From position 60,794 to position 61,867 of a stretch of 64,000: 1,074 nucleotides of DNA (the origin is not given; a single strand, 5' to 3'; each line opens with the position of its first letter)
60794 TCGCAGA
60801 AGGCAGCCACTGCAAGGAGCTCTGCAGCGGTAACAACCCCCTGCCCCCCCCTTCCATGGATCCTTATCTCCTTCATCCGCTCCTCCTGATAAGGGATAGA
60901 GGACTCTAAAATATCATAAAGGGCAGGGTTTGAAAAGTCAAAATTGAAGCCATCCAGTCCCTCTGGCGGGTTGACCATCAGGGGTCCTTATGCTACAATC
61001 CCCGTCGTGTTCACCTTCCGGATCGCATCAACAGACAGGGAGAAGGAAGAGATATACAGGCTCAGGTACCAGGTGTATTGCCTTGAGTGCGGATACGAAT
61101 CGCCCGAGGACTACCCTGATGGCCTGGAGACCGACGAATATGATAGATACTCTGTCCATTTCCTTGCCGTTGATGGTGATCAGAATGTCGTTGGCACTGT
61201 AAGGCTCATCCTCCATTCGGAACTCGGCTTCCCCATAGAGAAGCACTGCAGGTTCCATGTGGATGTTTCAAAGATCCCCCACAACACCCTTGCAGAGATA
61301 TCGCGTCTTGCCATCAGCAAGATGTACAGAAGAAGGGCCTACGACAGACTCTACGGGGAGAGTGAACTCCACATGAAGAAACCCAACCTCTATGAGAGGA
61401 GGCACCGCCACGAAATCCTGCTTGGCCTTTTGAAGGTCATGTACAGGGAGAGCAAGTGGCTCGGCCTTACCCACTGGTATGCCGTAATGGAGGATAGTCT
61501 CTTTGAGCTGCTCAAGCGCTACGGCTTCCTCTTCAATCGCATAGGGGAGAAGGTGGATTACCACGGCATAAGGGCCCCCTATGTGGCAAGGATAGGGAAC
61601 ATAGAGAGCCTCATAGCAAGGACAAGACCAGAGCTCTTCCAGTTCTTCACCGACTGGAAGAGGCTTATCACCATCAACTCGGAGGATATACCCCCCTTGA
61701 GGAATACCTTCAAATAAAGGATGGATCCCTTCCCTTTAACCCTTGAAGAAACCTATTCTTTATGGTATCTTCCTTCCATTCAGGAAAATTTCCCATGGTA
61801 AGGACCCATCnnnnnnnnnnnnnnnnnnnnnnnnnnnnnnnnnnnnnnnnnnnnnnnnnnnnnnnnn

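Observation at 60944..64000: Start of a PEP-CTERM/exosortase-type locus: acyltransferase, EpsA-like LuxR regulator and PrsT-like TPR lipoprotein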

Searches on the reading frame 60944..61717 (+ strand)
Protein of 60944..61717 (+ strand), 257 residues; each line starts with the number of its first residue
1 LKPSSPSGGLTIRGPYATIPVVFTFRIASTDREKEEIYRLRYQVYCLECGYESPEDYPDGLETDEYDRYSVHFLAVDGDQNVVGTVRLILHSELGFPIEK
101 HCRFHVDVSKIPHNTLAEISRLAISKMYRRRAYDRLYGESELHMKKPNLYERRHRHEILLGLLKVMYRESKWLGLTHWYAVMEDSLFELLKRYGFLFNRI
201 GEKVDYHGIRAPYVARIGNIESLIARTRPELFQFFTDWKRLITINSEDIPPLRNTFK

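Call 5: search_protein_families(library=ncbifam, proteins=[window:60944-61717:+], max_evalue=0.01)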
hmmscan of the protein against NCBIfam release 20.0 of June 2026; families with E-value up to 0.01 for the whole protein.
window:60944-61717:+ (257 aa): 6 families
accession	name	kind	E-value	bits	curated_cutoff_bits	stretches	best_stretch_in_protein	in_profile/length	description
TIGR03694.1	exosort_acyl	subfamily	1.6e-65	220.9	111.95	1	22-238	7-236/241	PEP-CTERM/exosortase system-associated acyltransferase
NF052554.1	OrAlActfOlsBRHOCB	equivalog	1.9e-06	27.8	350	1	21-92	6-84/256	L-ornithine N(alpha)-acyltransferase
TIGR04045.1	MSMEG_0567_GNAT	equivalog_domain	5.5e-05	22.8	68.45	1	23-89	2-66/153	MSMEG_0567/Sll0786 family nitrogen starvation N-acetyltransferase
NF052393.1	AHserLSynTraI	equivalog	0.00018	20.8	250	1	29-95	13-78/212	acyl-homoserine-lactone synthase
NF052555.1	OrAlActfOlsBBRUA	equivalog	0.00034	20.2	320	1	24-131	24-142/278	l-ornithine N(alpha)-acyltransferase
NF010408.0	PRK13834.1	subfamily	0.0011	18.6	292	1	35-93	19-76/207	acyl-homoserine-lactone synthase TraI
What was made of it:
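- On TIGR03694 PEP-CTERM/exosortase system-associated acyltransferase (NAS): 220.9 bits vs 111.95, model positions 7-236 of 241 (call 5).
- On LuxI/LuxR acyl-homoserine-lactone quorum sensing: NCBIfam AHL synthase models score 19-21 bits against cut-offs of 250-292 (call 5).
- The NCBIfam AHL synthase models score 19-21 against cut-offs of 250-292 (call 5).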

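Call 6: search_protein_families(library=pfam, proteins=[window:60944-61717:+], max_evalue=0.01)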
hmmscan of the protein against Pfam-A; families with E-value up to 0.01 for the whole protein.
window:60944-61717:+ (257 aa): 3 families
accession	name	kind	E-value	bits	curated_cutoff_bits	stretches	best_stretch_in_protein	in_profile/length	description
PF13444.12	Acetyltransf_5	-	1.9e-17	64.2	22.4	1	40-134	1-97/102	Acetyltransferase (GNAT) domain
PF21926.2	FeeM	-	1.4e-15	57.9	27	1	36-131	1-95/158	N-acyl amino acid synthase FeeM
PF00765.23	Autoind_synth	-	5.7e-07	29.7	24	1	33-201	9-158/183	Autoinducer synthase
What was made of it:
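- On LuxI/LuxR acyl-homoserine-lactone quorum sensing: Pfam Autoind_synth passes only marginally at 29.7 vs 24, beneath the stronger FeeM and Acetyltransf_5 hits (call 6).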

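Call 42: list_cluster_members(proteins=[P0122, window:60968-61717:+, window:56597-57625:+, window:58890-60068:-])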
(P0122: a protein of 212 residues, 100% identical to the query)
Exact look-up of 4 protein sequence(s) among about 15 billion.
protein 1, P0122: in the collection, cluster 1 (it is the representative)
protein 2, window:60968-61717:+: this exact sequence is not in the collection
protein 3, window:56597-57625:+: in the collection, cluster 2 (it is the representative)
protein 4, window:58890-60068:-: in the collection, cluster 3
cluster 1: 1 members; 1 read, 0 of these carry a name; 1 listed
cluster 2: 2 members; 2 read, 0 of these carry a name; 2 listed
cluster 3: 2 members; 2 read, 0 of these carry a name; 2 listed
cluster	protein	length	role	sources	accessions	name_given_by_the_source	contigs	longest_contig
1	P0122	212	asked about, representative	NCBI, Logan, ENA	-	-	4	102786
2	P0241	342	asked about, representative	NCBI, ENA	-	-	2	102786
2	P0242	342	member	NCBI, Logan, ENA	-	-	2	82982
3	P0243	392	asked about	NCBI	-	-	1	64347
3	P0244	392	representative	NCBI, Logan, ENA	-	-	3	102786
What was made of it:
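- Tried and rejected: The organism name could not be obtained because the cluster members carry no names (call 42).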

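Call 52: search_solved_structures(query=window:60968-61717:+, max_evalue=1, show_alignments=2)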
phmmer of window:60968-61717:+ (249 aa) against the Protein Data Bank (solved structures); distinct sequences matched with E-value up to 1: 5.
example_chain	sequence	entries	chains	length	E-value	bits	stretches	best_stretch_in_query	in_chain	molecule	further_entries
6wn0_A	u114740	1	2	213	8.4e-05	25.9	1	27-80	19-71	4-coumaroyl-homoserine lactone synthase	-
5w8a_A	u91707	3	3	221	0.071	16.3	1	27-80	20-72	Autoinducer synthase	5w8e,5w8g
5w8c_A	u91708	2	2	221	0.074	16.3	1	27-80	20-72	Autoinducer synthase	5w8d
3p2f_A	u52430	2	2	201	0.24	14.6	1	28-82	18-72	AHL synthase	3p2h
6wns_A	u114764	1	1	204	0.56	13.4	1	27-82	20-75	Acyl-homoserine-lactone synthase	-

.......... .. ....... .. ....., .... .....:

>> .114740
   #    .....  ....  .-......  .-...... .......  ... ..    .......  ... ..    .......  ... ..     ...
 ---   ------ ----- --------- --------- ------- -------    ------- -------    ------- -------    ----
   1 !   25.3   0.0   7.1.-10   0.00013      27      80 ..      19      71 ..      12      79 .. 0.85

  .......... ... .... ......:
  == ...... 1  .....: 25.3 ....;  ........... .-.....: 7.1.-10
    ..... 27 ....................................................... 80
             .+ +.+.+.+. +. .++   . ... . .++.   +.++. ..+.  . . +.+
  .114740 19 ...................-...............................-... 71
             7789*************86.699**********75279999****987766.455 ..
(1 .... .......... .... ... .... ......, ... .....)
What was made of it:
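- The enzyme resembles AHL synthases (Pfam Autoind_synth 29.7 bits, call 6; RpaI E=8e-5, call 52).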

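Call 54: find_homologous_proteins(query=window:60968-61717:+, max_evalue=1e-20)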
Query window:60968-61717:+ (249 aa): 1288 proteins with E <= 1e-20 among 2030 candidates; the best 120 are listed.
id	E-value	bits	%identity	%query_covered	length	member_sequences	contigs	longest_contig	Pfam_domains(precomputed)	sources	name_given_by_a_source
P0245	2.0e-166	570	100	100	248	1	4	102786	PF13444.13,PF21926.3,PF00765.24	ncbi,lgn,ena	-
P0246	3.5e-90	320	63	88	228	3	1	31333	PF13444.13,PF21926.3,PF00765.24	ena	-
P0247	1.9e-85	305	61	88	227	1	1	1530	PF13444.13,PF21926.3,PF00765.24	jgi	-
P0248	3.2e-85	304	69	79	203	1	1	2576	PF13444.13,PF21926.3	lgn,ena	-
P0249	1.2e-83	299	59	88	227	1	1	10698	PF13444.13,PF21926.3,PF00765.24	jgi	jgi:N-acyl amino acid synthase of PEP-CTERM/exosortase system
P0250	5.7e-83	297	58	88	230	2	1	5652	PF13444.13,PF21926.3,PF00765.24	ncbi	-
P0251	1.1e-82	296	59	88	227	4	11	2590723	PF13444.13,PF21926.3,PF00765.24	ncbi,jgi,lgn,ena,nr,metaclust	ncbi:MAG: hypothetical protein A2V21_305210 [Deltaproteobacteria bacterium GWC2_55_46]|nr:MAG: hypot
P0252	1.7e-82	295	58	88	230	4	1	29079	PF13444.13,PF21926.3,PF00765.24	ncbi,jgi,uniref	ncbi:hypothetical protein MNBD_DELTA01-1800 [hydrothermal vent metagenome]|uniref:PEP-CTERM/exosorta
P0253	1.9e-82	295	59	88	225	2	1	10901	PF13444.13,PF21926.3,PF00765.24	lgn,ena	-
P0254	2.5e-81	291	57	88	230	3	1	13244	PF13444.13,PF21926.3,PF00765.24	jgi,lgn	-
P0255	6.6e-81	290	56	90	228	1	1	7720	PF13444.13,PF21926.3,PF00765.24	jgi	jgi:N-acyl amino acid synthase of PEP-CTERM/exosortase system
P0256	1.3e-80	289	58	88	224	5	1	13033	PF13444.13,PF21926.3,PF00765.24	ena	-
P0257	2.8e-80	288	56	88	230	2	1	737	PF13444.13,PF21926.3,PF00765.24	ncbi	-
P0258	1.2e-79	286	58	85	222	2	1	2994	PF13444.13,PF21926.3,PF00765.24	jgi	jgi:N-acyl amino acid synthase of PEP-CTERM/exosortase system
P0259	1.3e-79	286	58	88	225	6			PF13444.13,PF21926.3,PF00765.24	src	-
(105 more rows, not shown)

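Call 55: find_encoding_contigs(protein=P0246, flank=7000, max_places=1)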
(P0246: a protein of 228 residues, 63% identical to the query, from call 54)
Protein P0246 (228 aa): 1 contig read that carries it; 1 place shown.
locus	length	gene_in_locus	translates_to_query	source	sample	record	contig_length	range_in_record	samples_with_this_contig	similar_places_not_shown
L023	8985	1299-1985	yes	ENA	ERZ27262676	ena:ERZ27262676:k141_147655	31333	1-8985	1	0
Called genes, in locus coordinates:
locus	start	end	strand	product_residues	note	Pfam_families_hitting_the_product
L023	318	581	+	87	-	-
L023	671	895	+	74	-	PF02661:Fic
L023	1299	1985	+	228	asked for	PF00765:Autoind_synth (faint), PF21926:FeeM, PF13444:Acetyltransf_5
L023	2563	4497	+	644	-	PF07973:tRNA_SAD, PF00587:tRNA-synt_2b, PF03129:HGTP_anticodon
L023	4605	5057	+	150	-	PF05198:IF3_N, PF00707:IF3_C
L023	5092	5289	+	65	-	PF01632:Ribosomal_L35p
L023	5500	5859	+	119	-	PF00453:Ribosomal_L20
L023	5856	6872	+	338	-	PF02912:Phe_tRNA-synt_N, PF01409:tRNA-synt_2d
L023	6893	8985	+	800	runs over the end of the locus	PF01588:tRNA_bind, PF03483:B3_4, PF03484:B5, PF17759:tRNA_synthFbeta, PF03147:FDX-ACB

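Call 56: find_encoding_contigs(protein=P0251, flank=7000, max_places=1)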
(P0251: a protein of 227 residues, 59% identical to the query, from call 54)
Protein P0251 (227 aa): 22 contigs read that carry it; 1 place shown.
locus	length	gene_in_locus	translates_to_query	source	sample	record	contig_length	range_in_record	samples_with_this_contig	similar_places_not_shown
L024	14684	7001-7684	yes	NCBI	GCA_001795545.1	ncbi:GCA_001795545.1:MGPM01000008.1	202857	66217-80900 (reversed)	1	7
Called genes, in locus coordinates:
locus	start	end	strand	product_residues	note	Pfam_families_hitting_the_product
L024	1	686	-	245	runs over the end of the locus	PF08543:Phos_pyr_kin, PF00294:PfkB (weak)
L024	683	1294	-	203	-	PF04286:DUF445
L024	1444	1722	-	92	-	PF04368:DUF507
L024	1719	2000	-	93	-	PF04368:DUF507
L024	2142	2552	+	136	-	PF20332:DUF6627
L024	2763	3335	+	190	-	PF13529:Peptidase_C39_2, PF03412:Peptidase_C39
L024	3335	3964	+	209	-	PF13431:TPR_17 (faint), PF13174:TPR_6 (faint), PF13176:TPR_7 (faint), PF13424:TPR_12, PF13414:TPR_11 (weak), PF00515:TPR_1 (weak), PF07719:TPR_2 (weak), PF13432:TPR_16 (weak), +5 more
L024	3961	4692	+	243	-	PF08032:SpoU_sub_bind, PF00588:SpoU_methylase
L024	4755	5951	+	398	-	PF00291:PALP, PF01842:ACT (faint)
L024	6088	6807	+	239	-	PF07589:PEP_exosort_dom (weak)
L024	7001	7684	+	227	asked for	PF00765:Autoind_synth (weak), PF21926:FeeM, PF13444:Acetyltransf_5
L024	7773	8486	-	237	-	PF02517:Rce1-like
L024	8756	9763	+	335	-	PF00512:HisKA (weak), PF02518:HATPase_c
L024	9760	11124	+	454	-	PF00072:Response_reg, PF00004:AAA (faint), PF00158:Sigma54_activat, PF14532:Sigma54_activ_2, PF07728:AAA_5, PF25601:AAA_lid_14, PF02954:HTH_8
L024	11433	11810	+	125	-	-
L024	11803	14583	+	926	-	-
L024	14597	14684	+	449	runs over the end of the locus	PF02397:Bac_transf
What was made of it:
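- Neither of the two closest enzyme homologues examined has this regulator, and one is paired with a sigma-54 two-component system instead (calls 55, 56).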
